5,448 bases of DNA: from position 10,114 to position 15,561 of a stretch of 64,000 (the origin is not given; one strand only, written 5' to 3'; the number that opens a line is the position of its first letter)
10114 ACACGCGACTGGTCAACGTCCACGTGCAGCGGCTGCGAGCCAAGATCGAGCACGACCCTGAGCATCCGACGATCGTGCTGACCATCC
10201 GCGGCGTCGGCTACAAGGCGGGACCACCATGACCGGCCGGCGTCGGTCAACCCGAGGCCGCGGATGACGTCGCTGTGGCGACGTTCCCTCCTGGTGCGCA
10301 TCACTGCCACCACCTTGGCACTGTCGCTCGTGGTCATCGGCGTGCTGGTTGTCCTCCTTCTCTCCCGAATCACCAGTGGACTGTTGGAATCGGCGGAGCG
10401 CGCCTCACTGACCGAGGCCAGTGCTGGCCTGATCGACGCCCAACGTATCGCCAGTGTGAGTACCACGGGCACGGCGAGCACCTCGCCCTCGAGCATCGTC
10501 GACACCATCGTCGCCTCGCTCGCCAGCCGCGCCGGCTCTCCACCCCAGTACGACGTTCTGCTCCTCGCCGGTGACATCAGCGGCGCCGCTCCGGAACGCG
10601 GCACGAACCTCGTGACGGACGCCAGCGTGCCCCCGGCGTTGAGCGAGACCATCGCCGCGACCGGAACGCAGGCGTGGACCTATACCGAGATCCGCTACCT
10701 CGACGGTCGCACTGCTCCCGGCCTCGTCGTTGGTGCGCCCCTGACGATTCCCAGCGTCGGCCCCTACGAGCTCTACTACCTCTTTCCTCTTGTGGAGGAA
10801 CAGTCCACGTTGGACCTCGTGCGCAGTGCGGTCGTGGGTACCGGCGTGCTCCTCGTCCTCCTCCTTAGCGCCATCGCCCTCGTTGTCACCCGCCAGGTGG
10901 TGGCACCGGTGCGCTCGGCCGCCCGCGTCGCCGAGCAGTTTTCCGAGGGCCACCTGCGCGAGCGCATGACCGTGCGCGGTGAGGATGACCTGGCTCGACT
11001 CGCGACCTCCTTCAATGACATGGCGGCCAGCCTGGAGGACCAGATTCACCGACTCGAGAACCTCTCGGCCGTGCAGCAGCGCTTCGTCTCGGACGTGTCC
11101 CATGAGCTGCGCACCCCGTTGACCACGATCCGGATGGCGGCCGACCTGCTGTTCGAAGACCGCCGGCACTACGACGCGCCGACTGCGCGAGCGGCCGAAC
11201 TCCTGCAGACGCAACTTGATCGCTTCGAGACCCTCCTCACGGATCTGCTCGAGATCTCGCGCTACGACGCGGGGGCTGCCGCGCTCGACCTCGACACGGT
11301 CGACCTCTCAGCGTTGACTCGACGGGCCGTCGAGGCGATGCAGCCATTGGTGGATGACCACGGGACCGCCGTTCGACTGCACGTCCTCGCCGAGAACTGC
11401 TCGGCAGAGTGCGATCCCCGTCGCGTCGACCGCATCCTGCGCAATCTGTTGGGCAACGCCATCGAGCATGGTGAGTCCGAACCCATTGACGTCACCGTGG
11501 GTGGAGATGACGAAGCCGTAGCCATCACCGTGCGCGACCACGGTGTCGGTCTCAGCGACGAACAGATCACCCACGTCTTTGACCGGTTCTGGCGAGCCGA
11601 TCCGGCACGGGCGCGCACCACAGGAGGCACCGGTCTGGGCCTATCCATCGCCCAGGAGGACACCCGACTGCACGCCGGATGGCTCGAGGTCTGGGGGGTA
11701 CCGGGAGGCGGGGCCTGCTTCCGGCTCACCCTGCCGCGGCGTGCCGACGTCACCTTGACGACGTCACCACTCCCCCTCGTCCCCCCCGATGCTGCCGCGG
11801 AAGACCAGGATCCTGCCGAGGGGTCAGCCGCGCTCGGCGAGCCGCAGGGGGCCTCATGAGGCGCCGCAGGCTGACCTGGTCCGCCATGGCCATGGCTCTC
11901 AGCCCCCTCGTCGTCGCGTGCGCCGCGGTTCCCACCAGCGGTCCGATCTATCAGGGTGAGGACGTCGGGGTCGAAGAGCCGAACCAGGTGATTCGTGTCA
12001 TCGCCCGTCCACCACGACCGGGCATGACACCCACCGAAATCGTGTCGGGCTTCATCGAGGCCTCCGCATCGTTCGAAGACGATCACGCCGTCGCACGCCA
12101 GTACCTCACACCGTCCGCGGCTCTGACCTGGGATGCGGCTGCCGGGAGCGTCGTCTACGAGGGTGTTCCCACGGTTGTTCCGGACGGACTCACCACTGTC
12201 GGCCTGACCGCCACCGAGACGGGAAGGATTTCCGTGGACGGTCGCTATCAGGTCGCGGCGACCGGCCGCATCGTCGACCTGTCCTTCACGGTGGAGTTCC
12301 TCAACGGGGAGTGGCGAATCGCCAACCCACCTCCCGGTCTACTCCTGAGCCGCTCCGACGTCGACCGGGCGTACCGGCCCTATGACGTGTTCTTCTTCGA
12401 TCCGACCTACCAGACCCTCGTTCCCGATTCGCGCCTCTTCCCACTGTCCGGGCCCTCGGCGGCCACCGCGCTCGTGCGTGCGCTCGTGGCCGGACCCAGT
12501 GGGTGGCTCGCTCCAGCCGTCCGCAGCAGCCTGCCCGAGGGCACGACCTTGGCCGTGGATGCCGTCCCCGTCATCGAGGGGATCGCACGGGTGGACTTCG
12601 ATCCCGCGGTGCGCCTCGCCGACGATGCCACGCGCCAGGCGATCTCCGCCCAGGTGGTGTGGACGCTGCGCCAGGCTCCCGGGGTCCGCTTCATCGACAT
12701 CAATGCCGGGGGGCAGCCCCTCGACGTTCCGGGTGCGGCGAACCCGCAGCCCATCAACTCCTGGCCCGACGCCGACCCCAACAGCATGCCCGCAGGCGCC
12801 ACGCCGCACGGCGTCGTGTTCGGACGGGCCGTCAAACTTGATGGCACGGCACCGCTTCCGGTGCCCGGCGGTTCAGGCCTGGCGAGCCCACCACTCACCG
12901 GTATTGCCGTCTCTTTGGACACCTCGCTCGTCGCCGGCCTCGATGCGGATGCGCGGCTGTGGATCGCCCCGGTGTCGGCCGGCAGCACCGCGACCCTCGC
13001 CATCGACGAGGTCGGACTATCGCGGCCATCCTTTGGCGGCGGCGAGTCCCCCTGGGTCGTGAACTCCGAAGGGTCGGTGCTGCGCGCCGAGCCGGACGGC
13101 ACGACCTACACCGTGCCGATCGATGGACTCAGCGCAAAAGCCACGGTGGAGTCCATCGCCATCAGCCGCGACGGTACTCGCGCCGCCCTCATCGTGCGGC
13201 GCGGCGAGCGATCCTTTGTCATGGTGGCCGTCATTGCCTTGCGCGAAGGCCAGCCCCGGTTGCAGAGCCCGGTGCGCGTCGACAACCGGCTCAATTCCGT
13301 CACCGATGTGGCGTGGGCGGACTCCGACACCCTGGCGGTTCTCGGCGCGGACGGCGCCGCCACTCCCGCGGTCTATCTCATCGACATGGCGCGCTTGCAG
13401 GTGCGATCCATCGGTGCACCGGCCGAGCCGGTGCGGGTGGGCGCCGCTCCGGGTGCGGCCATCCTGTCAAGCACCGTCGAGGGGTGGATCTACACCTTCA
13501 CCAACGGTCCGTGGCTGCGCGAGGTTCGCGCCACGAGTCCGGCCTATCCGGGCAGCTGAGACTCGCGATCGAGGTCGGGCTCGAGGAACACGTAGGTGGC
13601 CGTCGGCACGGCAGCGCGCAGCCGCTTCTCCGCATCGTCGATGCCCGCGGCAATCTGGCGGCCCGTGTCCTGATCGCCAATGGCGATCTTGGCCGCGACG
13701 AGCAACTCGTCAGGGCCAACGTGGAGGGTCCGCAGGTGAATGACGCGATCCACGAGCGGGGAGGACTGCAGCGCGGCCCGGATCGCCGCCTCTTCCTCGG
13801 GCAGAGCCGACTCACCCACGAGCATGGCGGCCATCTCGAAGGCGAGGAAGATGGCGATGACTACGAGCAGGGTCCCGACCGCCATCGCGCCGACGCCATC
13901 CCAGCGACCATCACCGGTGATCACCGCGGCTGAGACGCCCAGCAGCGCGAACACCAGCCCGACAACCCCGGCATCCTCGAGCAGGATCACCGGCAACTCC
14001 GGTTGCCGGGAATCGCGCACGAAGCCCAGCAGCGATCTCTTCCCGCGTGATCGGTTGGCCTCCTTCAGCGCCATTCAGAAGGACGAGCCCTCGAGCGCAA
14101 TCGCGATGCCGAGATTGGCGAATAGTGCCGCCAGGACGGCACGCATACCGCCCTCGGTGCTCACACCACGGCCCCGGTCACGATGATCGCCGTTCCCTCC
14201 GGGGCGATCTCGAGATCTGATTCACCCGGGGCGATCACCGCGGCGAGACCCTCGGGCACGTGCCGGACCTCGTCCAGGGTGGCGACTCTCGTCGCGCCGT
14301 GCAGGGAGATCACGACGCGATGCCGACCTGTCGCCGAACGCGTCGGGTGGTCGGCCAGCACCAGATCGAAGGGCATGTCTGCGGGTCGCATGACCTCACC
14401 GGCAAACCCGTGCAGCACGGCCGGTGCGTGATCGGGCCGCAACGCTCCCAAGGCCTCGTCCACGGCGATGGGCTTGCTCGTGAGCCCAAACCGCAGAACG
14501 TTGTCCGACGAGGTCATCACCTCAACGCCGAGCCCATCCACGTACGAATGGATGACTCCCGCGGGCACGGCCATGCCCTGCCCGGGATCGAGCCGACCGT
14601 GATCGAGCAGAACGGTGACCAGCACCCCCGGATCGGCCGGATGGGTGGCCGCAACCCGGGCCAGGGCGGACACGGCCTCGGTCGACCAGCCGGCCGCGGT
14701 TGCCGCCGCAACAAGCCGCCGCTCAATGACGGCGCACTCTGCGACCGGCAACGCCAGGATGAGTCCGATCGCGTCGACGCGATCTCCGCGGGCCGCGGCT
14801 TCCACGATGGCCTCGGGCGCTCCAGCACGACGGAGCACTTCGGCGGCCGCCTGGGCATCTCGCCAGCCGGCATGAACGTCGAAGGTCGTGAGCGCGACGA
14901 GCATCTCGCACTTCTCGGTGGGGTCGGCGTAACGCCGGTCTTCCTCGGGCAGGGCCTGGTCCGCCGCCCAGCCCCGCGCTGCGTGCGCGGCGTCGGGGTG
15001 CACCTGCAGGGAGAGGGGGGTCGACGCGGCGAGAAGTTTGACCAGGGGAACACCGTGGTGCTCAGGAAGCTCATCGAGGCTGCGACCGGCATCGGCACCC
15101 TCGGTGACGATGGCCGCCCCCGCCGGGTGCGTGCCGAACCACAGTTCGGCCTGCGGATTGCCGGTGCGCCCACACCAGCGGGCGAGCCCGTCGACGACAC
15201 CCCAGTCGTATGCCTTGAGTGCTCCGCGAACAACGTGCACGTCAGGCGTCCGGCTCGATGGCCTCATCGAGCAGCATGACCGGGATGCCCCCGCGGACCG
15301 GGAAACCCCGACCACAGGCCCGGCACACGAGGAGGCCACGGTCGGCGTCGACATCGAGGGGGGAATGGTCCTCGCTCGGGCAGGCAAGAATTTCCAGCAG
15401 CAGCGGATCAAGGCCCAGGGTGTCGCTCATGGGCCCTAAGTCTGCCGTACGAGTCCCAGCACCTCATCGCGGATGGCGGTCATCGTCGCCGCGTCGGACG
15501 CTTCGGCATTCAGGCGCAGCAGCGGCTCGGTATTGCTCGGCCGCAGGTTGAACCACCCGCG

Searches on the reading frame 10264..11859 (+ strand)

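Call 36: search_protein_families(library=pfam, proteins=[window:10264-11859:+], max_evalue=0.00001)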
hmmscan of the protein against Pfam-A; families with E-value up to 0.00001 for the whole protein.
window:10264-11859:+ (531 aa): 3 families
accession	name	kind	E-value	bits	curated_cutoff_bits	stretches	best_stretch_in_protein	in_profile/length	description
PF02518.31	HATPase_c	-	1.6e-25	90.2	26.4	1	384-493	2-110/111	Histidine kinase-, DNA gyrase B-, and HSP90-like ATPase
PF00512.31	HisKA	-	8.9e-16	58.1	26.9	1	271-337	2-66/66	His Kinase A (phospho-acceptor) domain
PF00672.30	HAMP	-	9.2e-13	48.7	25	1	208-259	2-53/53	HAMP domain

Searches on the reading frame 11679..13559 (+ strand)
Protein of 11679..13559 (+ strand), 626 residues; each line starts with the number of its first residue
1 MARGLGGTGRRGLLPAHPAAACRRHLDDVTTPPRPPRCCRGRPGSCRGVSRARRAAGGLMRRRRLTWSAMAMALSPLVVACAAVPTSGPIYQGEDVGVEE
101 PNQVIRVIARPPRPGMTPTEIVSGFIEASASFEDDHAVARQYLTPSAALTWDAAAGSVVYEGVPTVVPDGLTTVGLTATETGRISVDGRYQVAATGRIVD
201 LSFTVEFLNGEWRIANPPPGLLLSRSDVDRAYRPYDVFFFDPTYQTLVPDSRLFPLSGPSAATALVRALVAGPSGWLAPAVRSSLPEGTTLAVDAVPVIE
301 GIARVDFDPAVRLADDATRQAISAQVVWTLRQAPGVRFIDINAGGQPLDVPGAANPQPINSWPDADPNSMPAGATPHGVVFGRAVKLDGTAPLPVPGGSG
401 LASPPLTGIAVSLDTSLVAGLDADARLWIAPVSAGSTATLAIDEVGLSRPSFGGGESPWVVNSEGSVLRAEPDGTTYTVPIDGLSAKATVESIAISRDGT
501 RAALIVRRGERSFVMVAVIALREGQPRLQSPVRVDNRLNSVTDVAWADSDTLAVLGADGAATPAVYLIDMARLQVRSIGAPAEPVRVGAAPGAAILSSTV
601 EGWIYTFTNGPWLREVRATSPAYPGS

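Call 37: search_protein_families(library=pfam, proteins=[window:11679-13559:+], max_evalue=0.00001)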
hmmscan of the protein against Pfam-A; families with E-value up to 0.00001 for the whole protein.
window:11679-13559:+ (626 aa): 2 families
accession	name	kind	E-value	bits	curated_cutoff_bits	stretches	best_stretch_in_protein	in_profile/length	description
PF10647.15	Gmad1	-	9.6e-26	91.6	20.5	1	383-594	2-217/251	Lipoprotein LpqB beta-propeller domain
PF10646.14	Germane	-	2.3e-17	64.1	23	1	237-349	2-117/117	Sporulation and spore germination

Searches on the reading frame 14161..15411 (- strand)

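Call 37: search_protein_families(library=pfam, proteins=[window:14161-15411:-], max_evalue=0.00001)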
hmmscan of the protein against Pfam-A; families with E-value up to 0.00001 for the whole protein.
window:14161-15411:- (416 aa): 1 family
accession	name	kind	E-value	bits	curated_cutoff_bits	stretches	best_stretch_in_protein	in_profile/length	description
PF20511.4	PMI_typeI_cat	-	8.9e-14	52.3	22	1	65-184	8-141/143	Phosphomannose isomerase type I, catalytic domain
